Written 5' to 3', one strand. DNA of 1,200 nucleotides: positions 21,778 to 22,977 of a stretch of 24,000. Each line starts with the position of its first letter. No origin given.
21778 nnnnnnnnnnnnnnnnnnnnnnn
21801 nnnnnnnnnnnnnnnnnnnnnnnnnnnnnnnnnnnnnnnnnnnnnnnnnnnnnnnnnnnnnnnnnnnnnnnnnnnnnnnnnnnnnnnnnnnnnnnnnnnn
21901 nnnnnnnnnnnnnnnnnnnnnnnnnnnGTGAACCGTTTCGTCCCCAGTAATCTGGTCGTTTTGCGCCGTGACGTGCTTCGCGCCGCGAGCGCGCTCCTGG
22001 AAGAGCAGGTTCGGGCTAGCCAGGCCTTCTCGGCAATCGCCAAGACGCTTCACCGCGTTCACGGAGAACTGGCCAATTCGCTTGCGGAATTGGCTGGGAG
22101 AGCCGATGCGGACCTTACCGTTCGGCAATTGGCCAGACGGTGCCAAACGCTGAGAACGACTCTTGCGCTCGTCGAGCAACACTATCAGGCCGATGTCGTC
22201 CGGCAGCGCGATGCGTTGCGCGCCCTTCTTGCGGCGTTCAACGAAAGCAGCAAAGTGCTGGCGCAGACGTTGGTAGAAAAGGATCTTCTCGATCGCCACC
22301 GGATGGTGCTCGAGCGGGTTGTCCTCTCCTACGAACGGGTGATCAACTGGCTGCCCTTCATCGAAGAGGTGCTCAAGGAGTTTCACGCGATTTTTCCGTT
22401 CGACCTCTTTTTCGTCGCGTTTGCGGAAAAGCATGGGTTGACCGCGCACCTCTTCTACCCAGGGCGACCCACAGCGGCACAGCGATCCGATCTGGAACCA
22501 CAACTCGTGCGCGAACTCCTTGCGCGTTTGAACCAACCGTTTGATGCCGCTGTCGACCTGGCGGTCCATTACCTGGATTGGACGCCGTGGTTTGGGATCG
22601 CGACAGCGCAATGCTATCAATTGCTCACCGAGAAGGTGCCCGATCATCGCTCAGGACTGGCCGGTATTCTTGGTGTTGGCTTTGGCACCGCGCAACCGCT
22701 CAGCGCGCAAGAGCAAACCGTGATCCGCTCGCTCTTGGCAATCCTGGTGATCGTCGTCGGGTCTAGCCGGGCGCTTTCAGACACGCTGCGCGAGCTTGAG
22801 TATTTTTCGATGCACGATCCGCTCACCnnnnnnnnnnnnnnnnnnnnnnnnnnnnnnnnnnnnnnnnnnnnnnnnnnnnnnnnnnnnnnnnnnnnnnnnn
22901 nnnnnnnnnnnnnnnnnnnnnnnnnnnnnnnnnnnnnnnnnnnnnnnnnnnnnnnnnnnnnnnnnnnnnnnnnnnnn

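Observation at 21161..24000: Diiron/MBL-type stand-alone protein translationally coupled to a cytoplasmic GGDEF-EAL enzyme: candidate two-protein gas/iron sensor for c-di-GMP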

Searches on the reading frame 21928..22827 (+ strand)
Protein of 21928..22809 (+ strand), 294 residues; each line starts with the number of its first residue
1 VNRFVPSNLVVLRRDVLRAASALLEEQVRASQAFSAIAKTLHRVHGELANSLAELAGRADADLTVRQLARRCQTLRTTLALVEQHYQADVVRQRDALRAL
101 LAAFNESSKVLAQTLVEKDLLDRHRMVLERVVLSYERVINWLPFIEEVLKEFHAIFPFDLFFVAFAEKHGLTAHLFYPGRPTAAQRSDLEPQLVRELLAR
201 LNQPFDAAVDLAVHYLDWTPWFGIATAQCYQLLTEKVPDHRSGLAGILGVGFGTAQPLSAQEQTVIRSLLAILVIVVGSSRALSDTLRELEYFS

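Call 23: find_homologous_proteins(query=window:21928-22809:+, max_evalue=0.001)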
Query seq(294 aa): 8000 candidates shared short words with the query, none scored E <= 0.001.
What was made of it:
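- Tried and rejected: Word-indexed homologue search with the N-terminal 294 aa. It collected 8000 candidates and none scored, not even the protein itself (call 23).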

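Call 33: search_protein_representatives(protein=window:21928-22806:+)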
Query: 293 residues. Proteins with E-value up to 0.001 (for the whole library): 74; up to 1e-10: 35; up to 1e-30: 10. The best 74 are listed.
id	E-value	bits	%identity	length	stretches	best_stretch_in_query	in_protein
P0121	4.1e-67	243.2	48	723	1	1-293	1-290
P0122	3.6e-50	187.6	96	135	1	1-104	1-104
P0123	3.3e-49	184.4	38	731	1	5-293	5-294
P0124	1.2e-45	172.8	37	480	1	4-293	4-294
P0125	2.3e-44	168.5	39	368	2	5-214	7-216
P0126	1.4e-41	159.4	36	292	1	5-283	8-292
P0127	3.5e-41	158.1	44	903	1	100-293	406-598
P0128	6.0e-40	154.1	32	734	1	16-293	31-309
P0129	3.9e-36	141.6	35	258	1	7-252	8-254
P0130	3.7e-31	125.3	36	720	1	95-293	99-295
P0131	1.3e-27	113.7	37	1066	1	109-293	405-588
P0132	1.7e-27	113.2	32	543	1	94-293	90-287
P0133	2.3e-27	112.8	38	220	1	6-198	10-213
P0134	1.8e-26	109.9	33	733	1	6-292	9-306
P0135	1.6e-25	106.8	33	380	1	91-292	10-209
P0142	2.1e-21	93.3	28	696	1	96-292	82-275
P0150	2.4e-14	70.2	21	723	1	11-293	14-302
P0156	1.2e-10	58.0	22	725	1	9-293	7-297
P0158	2.2e-09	53.9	24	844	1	112-293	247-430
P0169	4.9e-07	46.2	23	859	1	63-293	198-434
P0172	3.0e-06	43.6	27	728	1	14-292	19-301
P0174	1.7e-05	41.1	24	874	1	107-293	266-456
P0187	2.3e-04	37.5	25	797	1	79-293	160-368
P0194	9.1e-04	35.5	29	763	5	179-276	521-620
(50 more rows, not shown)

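Call 34: search_protein_families(library=pfam, proteins=[P0121, P0123, P0127, P0131, P0142, P0158, P0169, P0174, P0187, P0194], max_evalue=0.01)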
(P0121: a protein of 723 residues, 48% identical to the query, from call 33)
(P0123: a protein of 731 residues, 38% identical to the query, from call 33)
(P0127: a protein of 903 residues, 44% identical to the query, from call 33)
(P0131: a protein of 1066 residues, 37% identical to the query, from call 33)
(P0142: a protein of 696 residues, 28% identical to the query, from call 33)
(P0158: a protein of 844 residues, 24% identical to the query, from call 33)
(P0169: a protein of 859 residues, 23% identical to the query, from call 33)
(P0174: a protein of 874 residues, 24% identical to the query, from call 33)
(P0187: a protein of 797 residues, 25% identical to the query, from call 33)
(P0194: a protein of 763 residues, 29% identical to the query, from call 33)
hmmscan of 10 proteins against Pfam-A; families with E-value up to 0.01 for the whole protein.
P0121 (723 aa): 4 families
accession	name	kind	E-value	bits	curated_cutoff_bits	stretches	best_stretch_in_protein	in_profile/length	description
PF00563.25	EAL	-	4.6e-68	229.5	31.3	1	475-709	4-236/236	EAL domain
PF00990.26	GGDEF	-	2.7e-51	174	23.8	1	292-447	2-160/161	Diguanylate cyclase, GGDEF domain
PF17853.6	GGDEF_2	-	5.6e-05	23.8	24.5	1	346-403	35-90/116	GGDEF-like domain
PF21980.2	MksE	-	0.0089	16.8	27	0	23-124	29-122/163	Condensin complex protein MksE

P0123 (731 aa): 2 families
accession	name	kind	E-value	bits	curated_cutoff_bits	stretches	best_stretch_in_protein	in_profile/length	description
PF00563.25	EAL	-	9.1e-68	228.6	31.3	1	476-711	3-236/236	EAL domain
PF00990.26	GGDEF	-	6.1e-48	163.1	23.8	1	296-451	2-159/161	Diguanylate cyclase, GGDEF domain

P0127 (903 aa): 8 families
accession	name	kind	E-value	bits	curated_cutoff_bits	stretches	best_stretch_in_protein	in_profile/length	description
PF00990.26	GGDEF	-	3.6e-48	163.8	23.8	1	600-755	2-159/161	Diguanylate cyclase, GGDEF domain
PF00563.25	EAL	-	1.6e-25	90.3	31.3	1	779-902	2-123/236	EAL domain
PF08447.18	PAS_3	-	4.1e-14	53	25.6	1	30-109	1-83/89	PAS fold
PF00989.32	PAS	-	4.5e-13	49.6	22.6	1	10-112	4-107/113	PAS fold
PF13426.13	PAS_9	-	1.4e-12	48.2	27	1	18-107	2-90/103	PAS domain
PF00672.30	HAMP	-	4.2e-10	40.2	25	1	359-398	4-43/53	HAMP domain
PF13188.13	PAS_8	-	1.8e-05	24.9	21.8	1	12-56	6-45/65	PAS domain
PF08448.16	PAS_4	-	2.2e-05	25.1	23.1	1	15-112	3-99/110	PAS fold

P0131 (1066 aa): 8 families
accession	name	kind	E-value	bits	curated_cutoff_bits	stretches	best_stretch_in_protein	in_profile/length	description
PF00563.25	EAL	-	4.6e-71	239.4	31.3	1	767-1000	3-236/236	EAL domain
PF00990.26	GGDEF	-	2e-50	171.1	23.8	1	590-745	2-160/161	Diguanylate cyclase, GGDEF domain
PF13426.13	PAS_9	-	4.5e-08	33.7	27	1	21-99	5-82/103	PAS domain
PF00989.32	PAS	-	9.2e-05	22.9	22.6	1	21-104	15-99/113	PAS fold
PF08447.18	PAS_3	-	0.0015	19.2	25.6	1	29-94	1-68/89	PAS fold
PF08448.16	PAS_4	-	0.0017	19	23.1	1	22-96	10-83/110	PAS fold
PF00672.30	HAMP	-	0.002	18.9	25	1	349-389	4-44/53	HAMP domain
PF04415.17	DUF515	-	0.0059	15.5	29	1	144-230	29-111/449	Protein of unknown function (DUF515)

P0142 (696 aa): 3 families
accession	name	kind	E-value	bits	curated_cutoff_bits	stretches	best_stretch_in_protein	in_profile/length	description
PF00563.25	EAL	-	1.1e-61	208.6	31.3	1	455-687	2-233/236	EAL domain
PF00990.26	GGDEF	-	1.1e-51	175.3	23.8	1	277-432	1-160/161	Diguanylate cyclase, GGDEF domain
PF14278.11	TetR_C_8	-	0.0045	17.5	26.1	1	622-677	10-65/103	Transcriptional regulator C-terminal region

P0158 (844 aa): 2 families
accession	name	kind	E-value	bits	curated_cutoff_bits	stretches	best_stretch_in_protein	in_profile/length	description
PF00563.25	EAL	-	2e-59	201.3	31.3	1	612-838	4-236/236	EAL domain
PF00990.26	GGDEF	-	8.6e-43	146.3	23.8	1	431-589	1-161/161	Diguanylate cyclase, GGDEF domain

P0169 (859 aa): 3 families
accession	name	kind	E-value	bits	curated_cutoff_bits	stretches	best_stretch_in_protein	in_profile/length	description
PF00563.25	EAL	-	7.1e-64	215.8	31.3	1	617-845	5-236/236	EAL domain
PF00990.26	GGDEF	-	8e-46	156.2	23.8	1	435-592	1-160/161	Diguanylate cyclase, GGDEF domain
PF13675.11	PilJ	-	2.8e-10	40.7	26.6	1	52-145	11-107/114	Type IV pili methyl-accepting chemotaxis transducer N-term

P0174 (874 aa): 3 families
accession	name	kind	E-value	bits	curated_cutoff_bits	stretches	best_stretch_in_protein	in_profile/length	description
PF00563.25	EAL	-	1.2e-58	198.7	31.3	1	642-868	7-236/236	EAL domain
PF00990.26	GGDEF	-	1.3e-44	152.2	23.8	1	457-615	1-160/161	Diguanylate cyclase, GGDEF domain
PF24898.2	GGDEF_GdpP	-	0.00033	21.4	30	1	494-621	1-120/126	Cyclic-di-AMP phosphodiesterase GdpP-like, GGDEF domain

P0187 (797 aa): 4 families
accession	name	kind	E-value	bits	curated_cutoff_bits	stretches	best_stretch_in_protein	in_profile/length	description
PF00563.25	EAL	-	8.9e-61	205.7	31.3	1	545-772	4-236/236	EAL domain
PF00990.26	GGDEF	-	3.5e-51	173.6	23.8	1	369-527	1-161/161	Diguanylate cyclase, GGDEF domain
PF22335.1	Cas10-Cmr2_palm2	-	2.4e-05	24.9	27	1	422-528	31-132/133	Cas10/Cmr2, second palm domain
PF24898.2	GGDEF_GdpP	-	0.0086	16.8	30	0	406-528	1-116/126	Cyclic-di-AMP phosphodiesterase GdpP-like, GGDEF domain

P0194 (763 aa): 12 families
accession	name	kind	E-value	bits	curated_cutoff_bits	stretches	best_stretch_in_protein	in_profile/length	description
PF00058.23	Ldl_recept_b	-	2.2e-99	326.1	21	11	126-165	1-41/42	Low-density lipoprotein receptor repeat class B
PF07705.17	CARDB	-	6.8e-26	90.9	22.7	2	605-712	1-100/101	CARDB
PF08450.18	SGL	-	2.4e-21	76.9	26.3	1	96-205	117-231/246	SMP-30/Gluconolactonase/LRE-like region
PF24684.1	Vgb_lyase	-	2.5e-21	76.2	50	2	350-593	29-271/290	Virginiamycin B lyase family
PF01731.26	Arylesterase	-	1e-08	35.7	21.3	0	448-485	42-79/86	Arylesterase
PF03598.20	CdhC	-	6.6e-08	33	24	0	56-86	46-76/155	CO dehydrogenase/acetyl-CoA synthase complex beta subunit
PF17618.7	SL4P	-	3.2e-07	30.7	28.1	0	383-406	40-63/88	Uncharacterized Strongylid L4 protein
PF22255.2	Gp44-like_2nd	-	2e-06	28.1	27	0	56-81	13-38/84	Baseplate hub protein gp44-like, second domain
PF16158.11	N_BRCA1_IG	-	2.6e-06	28.4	28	0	619-691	7-84/108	Ig-like domain from next to BRCA1 gene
PF00404.24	Dockerin_1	-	0.00091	19.8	22.9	1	726-760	2-42/57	Dockerin type I domain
PF13584.12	BatD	-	0.0035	18.4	24.1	0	614-691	2-69/92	BatD DUF11 like domain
PF23619.1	Ig_VWA7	-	0.0062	17.2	27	0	229-282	5-58/104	VWA7 Ig-like domain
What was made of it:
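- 22273..22815 (+): Partner residues about 116-296: divergent GAF-like alpha/beta domain with a long entry helix and an exit (signalling) helix. In other proteins the same module follows PAS+HAMP or a PilJ N-domain, always directly before GGDEF-EAL (calls 33, 34).
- Checked: In relatives the same module sits between a cytoplasmic HAMP and GGDEF (call 34).
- In those relatives the module always lies between an upstream sensor (PAS+HAMP or PilJ-N) and GGDEF (call 34).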

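Call 35: search_solved_structures(query=window:21928-22806:+, max_evalue=10, show_alignments=0)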
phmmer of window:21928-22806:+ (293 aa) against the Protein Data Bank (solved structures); distinct sequences matched with E-value up to 10: 12.
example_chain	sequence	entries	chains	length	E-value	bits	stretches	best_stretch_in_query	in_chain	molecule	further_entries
6mtc_v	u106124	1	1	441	0.19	14.7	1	23-102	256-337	Interferon-related developmental regulator 2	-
9pu6_A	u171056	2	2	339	0.55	13.2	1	41-102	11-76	Phosphonate dehydrogenase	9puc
9pu9_A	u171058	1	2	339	0.56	13.2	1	41-102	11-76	Phosphonate dehydrogenase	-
9pr0_A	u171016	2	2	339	0.56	13.1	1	41-102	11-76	Phosphonate dehydrogenase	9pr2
4e5k_A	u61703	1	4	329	0.65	12.9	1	41-102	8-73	Phosphite dehydrogenase (thermostable variant)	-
4nu6_A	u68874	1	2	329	0.65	12.9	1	41-102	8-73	Phosphonate dehydrogenase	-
4e5n_A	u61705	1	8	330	0.65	12.9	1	41-102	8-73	Thermostable phosphite dehydrogenase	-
4nu5_A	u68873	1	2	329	0.66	12.9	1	41-102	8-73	Phosphonate dehydrogenase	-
4e5m_A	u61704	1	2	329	0.66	12.9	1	41-102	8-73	Thermostable phosphite dehydrogenase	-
4ebf_A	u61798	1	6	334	0.66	12.9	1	41-102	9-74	Thermostable phosphite dehydrogenase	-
4e5p_A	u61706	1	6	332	0.67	12.9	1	41-102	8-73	Thermostable phosphite dehydrogenase A176R variant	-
9prv_A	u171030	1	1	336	0.68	12.9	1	41-102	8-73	Phosphonate dehydrogenase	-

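Call 49: predict_structure(alignment_id=A3)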
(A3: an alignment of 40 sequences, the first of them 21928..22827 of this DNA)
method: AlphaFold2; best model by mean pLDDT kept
length: 300 residues; sequences in the alignment: 40
mean_pLDDT: 88.5   pTM: 0.72
mean pLDDT of the five models: 88.5, 87.2, 87.0, 85.8, 81.3
residues with pLDDT >= 90: 182; 70-90: 102; 50-70: 15; < 50: 1
segments of 3 or more residues with pLDDT < 50: none
pLDDT, mean of each block of 10 residues (from residue 1): 75 93 93 93 93 90 91 92 94 94 92 87 84 76 91 92 93 95 92 92 94 93 68 79 79 91 90 88 89 84
secondary structure, 60 per line:
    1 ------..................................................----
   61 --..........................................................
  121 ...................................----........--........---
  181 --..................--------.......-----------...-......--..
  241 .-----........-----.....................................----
elements in order: H7-56 H63-155 E160-167 E170-177 H183-200 E209-215 E231-236 E247-254 H260-296
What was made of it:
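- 21928..22272 (+): Partner residues 1-115: N-terminal helix-loop-helix (helix 7-56, loop, first part of helix 63-155). Proposed ODP-receiving module. AF2 model with pLDDT 88.5 (call 49).
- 22273..22815 (+): AF2 secondary structure (call 49).
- Checked: It is modelled as part of the helix that ends the GAF-like domain (call 49).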

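Call 52: fold_search(model_id=the predicted structure, library=pdb)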
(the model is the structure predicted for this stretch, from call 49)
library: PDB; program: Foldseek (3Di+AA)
matches with E <= 10: 518; with E <= 0.001: 0
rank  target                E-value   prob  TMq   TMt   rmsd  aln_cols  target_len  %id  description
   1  6oei                  7.1e-03  0.93  0.28  0.33  11.1       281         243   12  Yeast Spc42 N-terminal coiled-coil fused to PDB: 3K2N (released 2019-04-24)
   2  3p01_A                7.5e-03  0.99  0.35  0.53   6.6       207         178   13  Crystal structure of two-component response regulator from Nostoc sp. PCC 7120 (released 2010-10-06)
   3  4g3v_A                7.5e-03  0.96  0.27  0.43   9.2       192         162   11  Crystal structure of A. Aeolicus nlh2 gaf domain in an inactive state (released 2013-05-29)
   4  6ob8_A                1.0e-02  0.98  0.33  0.33   7.8       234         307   11  Crystal structure of a dual sensor histidine kinase in green light illuminated state (released 2019-09-18)
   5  3p01_B                1.1e-02  1.00  0.36  0.56   6.4       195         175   16  Crystal structure of two-component response regulator from Nostoc sp. PCC 7120 (released 2010-10-06)
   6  6oap_B                1.5e-02  0.98  0.34  0.34  10.8       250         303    7  Crystal structure of a dual sensor histidine kinase in the green-light absorbing Pg state (released 2019-09-18)
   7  6ob8_B                1.8e-02  0.98  0.35  0.34  10.1       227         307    8  Crystal structure of a dual sensor histidine kinase in green light illuminated state (released 2019-09-18)
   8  6ndo_B                4.0e-02  0.77  0.32  0.18  16.6       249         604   15  Crystal structure of the dark-adapted full-length bacteriophytochrome XccBphP mutant L193N from Xanthomonas campestris (released 2019-12-18)
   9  4g3k_B                6.0e-02  0.98  0.32  0.62   7.2       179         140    9  Crystal structure of a. aeolicus nlh1 gaf domain in an inactive state (released 2013-05-29)
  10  6ozb_B                6.0e-02  0.89  0.31  0.46   9.2       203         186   11  Crystal structure of the phycoerythrobilin-bound GAF domain from a cyanobacterial phytochrome (released 2020-05-20)
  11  3p01_C                6.4e-02  0.96  0.35  0.56   6.6       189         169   14  Crystal structure of two-component response regulator from Nostoc sp. PCC 7120 (released 2010-10-06)
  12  8u62_B                6.8e-02  0.82  0.32  0.20  10.6       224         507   14  Cryo-EM structure of PsBphP in Pfr state, Dimer of Dimers FL (released 2024-08-21)
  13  6oap_A                8.0e-02  0.85  0.33  0.32   9.9       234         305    7  Crystal structure of a dual sensor histidine kinase in the green-light absorbing Pg state (released 2019-09-18)
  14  3k2n_A                8.5e-02  0.89  0.31  0.48   7.9       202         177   12  The crystal structure of sigma-54-dependent transcriptional regulator domain from Chlorobium Tepidum TLS (released 2010-01-19)
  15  6ndo_A                8.5e-02  0.66  0.31  0.18  15.0       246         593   15  Crystal structure of the dark-adapted full-length bacteriophytochrome XccBphP mutant L193N from Xanthomonas campestris (released 2019-12-18)
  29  4g3k_A                1.4e-01  0.89  0.30  0.55   8.4       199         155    8  Crystal structure of a. aeolicus nlh1 gaf domain in an inactive state (released 2013-05-29)
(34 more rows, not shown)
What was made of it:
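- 22273..22815 (+): The top Foldseek PDB hits are dominated by GAF domains: 3p01, 4g3v, 4g3k, 6ob8, 3k2n (E 7e-3 to 0.1, probability up to 1.0; call 52).
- On GAF domain: On the AF2 model (pLDDT 88.5, call 49) the top Foldseek PDB matches are dominated by GAF domains, but with weak statistics (E 7e-3 to 0.1, TM-score normalised to the target up to 0.62; call 52).
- The GAF-like module is confidently modelled (calls 49, 52).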

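Call 56: search_solved_structures(query=A2, max_evalue=10, show_alignments=0)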
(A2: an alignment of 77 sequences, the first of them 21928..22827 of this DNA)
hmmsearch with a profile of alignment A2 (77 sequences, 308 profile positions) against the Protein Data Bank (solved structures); distinct sequences matched with E-value up to 10: 18.
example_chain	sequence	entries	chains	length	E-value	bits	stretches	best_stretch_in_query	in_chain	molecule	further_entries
3g9g_A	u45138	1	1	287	0.0032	20.1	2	50-132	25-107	Suppressor of yeast profilin deletion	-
5cwb_A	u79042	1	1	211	0.023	17.3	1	17-102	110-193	Designed helical repeat protein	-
1w33_A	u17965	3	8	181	0.029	16.9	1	12-119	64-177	BBCRASP-1 | COMPLEMENT REGULATOR-ACQUIRING SURFACE PROTEIN 1 (CRASP-1)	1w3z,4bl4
5a2u_A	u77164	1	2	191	0.038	16.5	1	12-119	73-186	COMPLEMENT REGULATOR ACQUIRING PROTEIN 1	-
7mwr_B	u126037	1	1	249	0.14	14.6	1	17-80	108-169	LHD101B4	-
4urs_A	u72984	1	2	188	0.22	14.1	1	292-308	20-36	DIGUANYLATE CYCLASE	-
6egc_A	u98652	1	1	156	0.24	13.9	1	40-131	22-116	SC_2L4HC2_23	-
3qou_A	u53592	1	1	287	0.47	12.9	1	23-112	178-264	protein ybbN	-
9wcw_A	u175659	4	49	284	0.48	12.9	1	23-112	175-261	Chaperedoxin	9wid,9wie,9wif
3qdn_A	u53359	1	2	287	0.49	12.9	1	22-112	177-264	Putative thioredoxin protein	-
7kl9_E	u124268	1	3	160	1.1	11.7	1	14-96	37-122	CTC-445.2 inhibitor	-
1oxz_A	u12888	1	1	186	2.3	10.7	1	8-112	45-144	ADP-ribosylation factor binding protein GGA1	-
1ffk_B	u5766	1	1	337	3.2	10.2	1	200-247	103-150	RIBOSOMAL PROTEIN L3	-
1jj2_B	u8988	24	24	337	3.2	10.2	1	200-247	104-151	RIBOSOMAL PROTEIN L3 | 50S ribosomal protein L3P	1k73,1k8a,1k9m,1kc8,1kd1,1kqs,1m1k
1s72_B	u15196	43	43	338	3.3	10.2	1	200-247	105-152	50S ribosomal protein L3P | 50S ribosomal protein L3 | RPL3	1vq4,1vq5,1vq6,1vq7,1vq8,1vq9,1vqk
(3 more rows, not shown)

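Call 58: find_encoding_contigs(protein=P0150, flank=4000, max_places=3)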
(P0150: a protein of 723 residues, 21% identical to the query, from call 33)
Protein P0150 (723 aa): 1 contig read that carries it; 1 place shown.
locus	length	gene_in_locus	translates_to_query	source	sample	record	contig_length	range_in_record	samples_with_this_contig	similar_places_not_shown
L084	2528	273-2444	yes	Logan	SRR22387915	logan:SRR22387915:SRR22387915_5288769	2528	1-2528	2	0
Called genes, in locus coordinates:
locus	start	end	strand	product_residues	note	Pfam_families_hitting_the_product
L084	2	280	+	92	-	?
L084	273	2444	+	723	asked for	PF00990:GGDEF, PF00563:EAL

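Call 60: find_encoding_contigs(protein=P0156, flank=4000, max_places=3)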
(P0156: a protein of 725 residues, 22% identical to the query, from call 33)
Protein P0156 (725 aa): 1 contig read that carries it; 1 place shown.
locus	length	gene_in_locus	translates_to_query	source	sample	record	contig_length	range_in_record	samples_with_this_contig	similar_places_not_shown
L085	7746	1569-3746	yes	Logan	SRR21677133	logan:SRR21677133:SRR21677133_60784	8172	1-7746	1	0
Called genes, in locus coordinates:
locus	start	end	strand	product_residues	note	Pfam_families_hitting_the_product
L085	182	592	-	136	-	PF12844:HTH_19, PF13560:HTH_31, PF01381:HTH_3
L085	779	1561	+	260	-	PF00753:Lactamase_B, PF19583:ODP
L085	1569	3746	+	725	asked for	PF00990:GGDEF, PF00563:EAL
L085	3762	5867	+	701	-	PF12729:4HB_MCP_1, PF18947:HAMP_2 (faint), PF18575:HAMP_N3, PF00015:MCPsignal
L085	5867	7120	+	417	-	PF00989:PAS, PF08448:PAS_4 (weak), PF13426:PAS_9, PF00512:HisKA (weak), PF02518:HATPase_c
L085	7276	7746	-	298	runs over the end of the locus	?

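Call 61: find_encoding_contigs(protein=P0172, flank=4000, max_places=3)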
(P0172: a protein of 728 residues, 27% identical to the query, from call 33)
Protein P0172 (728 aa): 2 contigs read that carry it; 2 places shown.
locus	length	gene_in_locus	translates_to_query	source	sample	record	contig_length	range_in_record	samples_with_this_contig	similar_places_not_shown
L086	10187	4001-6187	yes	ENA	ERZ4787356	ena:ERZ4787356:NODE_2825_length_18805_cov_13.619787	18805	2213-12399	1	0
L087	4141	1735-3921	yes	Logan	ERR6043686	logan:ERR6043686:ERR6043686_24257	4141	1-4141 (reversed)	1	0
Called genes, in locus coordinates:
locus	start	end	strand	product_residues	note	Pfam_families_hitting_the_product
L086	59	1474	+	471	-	PF01425:Amidase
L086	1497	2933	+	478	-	PF00171:Aldedh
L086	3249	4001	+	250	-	PF00753:Lactamase_B, PF19583:ODP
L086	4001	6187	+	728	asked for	PF00990:GGDEF, PF00563:EAL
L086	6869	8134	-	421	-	PF00202:Aminotran_3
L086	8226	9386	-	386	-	PF00180:Iso_dh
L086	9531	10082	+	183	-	PF01883:FeS_assembly_P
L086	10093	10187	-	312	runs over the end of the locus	-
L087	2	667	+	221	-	?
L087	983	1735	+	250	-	PF00753:Lactamase_B, PF19583:ODP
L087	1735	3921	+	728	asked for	PF00990:GGDEF, PF00563:EAL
